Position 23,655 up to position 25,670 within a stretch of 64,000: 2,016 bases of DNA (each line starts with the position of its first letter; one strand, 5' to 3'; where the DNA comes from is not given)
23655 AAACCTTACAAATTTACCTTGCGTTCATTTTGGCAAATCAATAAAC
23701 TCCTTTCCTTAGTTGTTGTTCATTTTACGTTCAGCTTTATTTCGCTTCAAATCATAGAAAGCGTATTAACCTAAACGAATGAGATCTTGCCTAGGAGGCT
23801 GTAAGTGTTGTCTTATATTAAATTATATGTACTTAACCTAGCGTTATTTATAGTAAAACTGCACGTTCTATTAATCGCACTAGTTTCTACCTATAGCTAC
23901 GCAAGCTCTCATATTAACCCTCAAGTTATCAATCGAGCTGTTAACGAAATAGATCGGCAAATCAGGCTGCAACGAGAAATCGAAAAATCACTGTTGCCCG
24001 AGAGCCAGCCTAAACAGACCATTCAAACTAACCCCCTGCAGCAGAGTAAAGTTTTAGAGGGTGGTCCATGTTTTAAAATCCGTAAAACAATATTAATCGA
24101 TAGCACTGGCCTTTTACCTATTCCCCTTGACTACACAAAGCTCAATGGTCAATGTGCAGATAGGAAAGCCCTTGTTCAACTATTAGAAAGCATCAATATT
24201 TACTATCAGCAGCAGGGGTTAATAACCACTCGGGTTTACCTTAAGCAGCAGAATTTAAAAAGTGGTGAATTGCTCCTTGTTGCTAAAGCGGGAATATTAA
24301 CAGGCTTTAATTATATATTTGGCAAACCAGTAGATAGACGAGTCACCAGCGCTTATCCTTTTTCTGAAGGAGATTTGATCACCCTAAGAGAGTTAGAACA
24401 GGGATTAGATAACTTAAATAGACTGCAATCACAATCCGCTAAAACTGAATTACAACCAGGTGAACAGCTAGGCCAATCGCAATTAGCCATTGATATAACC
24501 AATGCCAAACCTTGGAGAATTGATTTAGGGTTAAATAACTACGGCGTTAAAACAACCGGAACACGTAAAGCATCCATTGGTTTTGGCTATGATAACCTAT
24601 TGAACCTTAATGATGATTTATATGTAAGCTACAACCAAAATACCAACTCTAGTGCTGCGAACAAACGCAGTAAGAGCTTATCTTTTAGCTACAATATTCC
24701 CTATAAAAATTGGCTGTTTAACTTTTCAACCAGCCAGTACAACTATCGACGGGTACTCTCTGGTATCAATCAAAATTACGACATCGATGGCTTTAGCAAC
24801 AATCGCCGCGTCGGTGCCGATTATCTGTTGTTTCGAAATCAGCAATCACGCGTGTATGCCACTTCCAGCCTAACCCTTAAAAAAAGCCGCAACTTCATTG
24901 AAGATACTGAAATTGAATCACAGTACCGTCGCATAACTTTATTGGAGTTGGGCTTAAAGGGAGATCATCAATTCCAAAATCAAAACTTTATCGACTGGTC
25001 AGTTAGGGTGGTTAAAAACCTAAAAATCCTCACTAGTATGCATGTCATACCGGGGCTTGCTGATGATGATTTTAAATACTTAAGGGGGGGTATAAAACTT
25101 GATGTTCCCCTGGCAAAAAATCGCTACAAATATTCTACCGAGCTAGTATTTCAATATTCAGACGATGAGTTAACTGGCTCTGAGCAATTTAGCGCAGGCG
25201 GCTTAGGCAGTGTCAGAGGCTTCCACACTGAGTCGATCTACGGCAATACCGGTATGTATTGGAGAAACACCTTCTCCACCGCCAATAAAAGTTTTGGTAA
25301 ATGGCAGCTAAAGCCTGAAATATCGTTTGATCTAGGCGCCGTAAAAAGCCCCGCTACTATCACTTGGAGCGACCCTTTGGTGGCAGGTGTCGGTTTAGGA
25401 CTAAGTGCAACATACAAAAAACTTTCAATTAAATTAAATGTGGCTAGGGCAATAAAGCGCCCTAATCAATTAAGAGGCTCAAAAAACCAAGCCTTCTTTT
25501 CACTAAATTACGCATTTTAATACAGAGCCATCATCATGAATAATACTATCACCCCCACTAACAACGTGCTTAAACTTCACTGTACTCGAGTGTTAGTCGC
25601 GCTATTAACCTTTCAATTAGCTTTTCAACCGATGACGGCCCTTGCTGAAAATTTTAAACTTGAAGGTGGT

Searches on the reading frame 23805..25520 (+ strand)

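Call 6: search_protein_families(library=pfam, proteins=[window:23805-25520:+], max_evalue=0.01)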
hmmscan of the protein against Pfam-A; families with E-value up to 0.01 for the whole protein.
window:23805-25520:+ (571 aa): 3 families
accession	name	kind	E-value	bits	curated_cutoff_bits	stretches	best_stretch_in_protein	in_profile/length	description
PF03865.19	ShlB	-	1.1e-76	258.8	22.7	1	223-534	1-310/311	Haemolysin secretion/activation protein ShlB/FhaC/HecB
PF17287.7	POTRA_3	-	5.4e-14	51.9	27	1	176-218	14-56/56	POTRA domain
PF08479.16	POTRA_2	-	3.7e-09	36.7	24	1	110-159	23-72/76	POTRA domain, ShlB-type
